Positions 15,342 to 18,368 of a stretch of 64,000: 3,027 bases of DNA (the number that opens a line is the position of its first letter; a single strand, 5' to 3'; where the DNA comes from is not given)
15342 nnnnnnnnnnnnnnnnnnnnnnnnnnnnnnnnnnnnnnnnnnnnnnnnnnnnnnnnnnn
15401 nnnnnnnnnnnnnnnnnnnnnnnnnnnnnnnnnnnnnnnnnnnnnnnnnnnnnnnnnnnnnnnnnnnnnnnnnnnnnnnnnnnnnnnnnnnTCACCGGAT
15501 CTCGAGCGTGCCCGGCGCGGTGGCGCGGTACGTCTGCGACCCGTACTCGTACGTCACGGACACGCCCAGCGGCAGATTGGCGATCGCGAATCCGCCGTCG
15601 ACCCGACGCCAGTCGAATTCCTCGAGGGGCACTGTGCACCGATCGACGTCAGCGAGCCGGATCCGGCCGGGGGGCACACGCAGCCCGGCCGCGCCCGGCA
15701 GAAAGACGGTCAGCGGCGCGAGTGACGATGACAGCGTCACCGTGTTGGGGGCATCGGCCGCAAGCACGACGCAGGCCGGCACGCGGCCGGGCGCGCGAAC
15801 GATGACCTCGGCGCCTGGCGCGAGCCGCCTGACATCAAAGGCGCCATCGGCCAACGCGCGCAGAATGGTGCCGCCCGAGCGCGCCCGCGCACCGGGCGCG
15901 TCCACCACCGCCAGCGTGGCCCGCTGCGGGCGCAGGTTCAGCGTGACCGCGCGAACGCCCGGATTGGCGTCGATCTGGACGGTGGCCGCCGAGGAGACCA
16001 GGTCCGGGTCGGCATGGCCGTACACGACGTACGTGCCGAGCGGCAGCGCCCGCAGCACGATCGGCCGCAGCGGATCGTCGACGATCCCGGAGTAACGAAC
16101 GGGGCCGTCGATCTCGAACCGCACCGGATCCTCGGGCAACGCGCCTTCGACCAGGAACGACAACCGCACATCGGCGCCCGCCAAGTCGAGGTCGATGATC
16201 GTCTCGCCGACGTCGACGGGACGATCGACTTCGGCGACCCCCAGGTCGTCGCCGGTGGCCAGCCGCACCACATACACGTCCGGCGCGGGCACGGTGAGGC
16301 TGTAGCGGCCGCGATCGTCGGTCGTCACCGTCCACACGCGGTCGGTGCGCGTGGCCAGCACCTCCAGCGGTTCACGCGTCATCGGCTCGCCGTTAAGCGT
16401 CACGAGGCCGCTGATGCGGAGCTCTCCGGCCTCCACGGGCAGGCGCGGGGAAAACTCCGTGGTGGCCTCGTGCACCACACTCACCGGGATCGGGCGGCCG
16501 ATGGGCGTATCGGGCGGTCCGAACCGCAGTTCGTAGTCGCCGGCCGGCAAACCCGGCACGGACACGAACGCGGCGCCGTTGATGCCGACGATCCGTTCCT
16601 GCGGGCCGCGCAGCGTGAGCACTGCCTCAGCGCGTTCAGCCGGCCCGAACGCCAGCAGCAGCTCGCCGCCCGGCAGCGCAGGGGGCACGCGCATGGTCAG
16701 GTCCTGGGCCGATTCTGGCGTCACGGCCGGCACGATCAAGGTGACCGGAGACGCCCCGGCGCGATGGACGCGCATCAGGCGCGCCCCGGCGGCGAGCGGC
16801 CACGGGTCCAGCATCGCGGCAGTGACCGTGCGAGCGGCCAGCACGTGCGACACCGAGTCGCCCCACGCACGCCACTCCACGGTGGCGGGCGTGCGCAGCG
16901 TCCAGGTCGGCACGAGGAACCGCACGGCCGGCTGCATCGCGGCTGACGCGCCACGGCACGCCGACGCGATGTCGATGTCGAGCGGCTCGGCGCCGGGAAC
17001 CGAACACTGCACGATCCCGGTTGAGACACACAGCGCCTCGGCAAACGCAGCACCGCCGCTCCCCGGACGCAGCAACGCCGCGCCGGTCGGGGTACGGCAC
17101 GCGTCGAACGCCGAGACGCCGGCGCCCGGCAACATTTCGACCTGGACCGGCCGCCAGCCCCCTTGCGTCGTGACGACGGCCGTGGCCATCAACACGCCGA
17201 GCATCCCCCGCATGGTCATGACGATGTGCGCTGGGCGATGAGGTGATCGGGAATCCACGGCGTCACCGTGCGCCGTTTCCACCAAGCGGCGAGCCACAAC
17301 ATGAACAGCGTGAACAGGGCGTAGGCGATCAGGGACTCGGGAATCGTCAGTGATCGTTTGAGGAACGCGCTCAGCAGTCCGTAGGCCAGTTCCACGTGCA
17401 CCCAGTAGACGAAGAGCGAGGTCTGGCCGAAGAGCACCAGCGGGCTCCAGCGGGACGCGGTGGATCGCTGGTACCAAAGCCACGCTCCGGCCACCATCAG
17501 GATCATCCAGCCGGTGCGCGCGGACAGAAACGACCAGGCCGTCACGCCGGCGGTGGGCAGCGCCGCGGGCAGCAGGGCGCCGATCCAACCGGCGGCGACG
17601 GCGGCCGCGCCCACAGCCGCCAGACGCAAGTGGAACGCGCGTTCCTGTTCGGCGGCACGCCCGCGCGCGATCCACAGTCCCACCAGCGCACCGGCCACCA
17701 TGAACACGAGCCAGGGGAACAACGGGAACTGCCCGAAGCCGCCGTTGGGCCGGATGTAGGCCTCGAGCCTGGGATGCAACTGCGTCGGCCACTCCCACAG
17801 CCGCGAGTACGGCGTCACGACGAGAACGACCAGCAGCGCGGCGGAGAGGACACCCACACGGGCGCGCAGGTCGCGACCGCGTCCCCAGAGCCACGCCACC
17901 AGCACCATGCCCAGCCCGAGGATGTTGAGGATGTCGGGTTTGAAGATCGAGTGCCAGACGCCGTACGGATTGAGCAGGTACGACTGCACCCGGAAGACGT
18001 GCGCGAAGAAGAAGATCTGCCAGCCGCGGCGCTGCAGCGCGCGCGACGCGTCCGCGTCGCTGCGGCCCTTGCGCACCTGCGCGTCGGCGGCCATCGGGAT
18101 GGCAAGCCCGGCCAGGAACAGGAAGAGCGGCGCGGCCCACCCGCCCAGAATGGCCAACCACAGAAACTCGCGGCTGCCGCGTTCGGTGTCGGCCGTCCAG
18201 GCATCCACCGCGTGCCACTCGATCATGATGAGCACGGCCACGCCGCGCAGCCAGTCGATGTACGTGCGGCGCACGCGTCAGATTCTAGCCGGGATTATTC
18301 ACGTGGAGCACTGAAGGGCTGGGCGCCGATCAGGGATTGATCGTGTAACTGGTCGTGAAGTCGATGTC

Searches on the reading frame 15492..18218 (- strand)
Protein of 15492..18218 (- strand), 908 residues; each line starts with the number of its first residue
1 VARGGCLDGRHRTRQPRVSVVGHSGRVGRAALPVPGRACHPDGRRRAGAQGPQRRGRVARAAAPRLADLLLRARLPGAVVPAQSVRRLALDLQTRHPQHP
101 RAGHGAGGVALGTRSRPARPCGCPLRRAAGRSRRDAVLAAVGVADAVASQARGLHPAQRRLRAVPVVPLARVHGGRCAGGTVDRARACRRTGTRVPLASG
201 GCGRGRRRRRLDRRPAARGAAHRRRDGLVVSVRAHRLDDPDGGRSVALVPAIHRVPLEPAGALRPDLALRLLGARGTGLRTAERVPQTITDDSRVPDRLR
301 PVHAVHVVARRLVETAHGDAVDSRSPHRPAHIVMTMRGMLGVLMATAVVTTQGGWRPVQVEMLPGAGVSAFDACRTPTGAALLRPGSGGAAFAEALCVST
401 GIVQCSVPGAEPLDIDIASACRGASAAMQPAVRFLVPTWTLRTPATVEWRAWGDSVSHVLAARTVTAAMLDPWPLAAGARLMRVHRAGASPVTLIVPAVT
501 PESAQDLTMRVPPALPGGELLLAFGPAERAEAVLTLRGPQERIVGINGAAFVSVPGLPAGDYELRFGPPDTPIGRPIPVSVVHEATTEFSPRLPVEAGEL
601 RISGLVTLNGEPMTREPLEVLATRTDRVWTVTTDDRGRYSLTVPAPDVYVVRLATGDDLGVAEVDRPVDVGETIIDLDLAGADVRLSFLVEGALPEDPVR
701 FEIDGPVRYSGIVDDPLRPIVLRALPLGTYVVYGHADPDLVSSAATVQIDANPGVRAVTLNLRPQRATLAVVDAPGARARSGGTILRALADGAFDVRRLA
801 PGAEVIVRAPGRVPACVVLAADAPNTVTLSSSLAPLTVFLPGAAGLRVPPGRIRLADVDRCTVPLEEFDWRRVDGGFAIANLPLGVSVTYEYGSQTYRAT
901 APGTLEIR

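Call 82: search_protein_families(library=pfam, proteins=[window:15492-18218:-], max_evalue=0.001)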
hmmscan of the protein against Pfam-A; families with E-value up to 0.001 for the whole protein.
window:15492-18218:- (908 aa): 1 family
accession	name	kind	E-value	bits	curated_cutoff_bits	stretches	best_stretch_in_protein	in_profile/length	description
PF13620.12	CarboxypepD_reg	-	3.1e-06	27.9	32.3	1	602-653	2-54/82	Carboxypeptidase regulatory-like domain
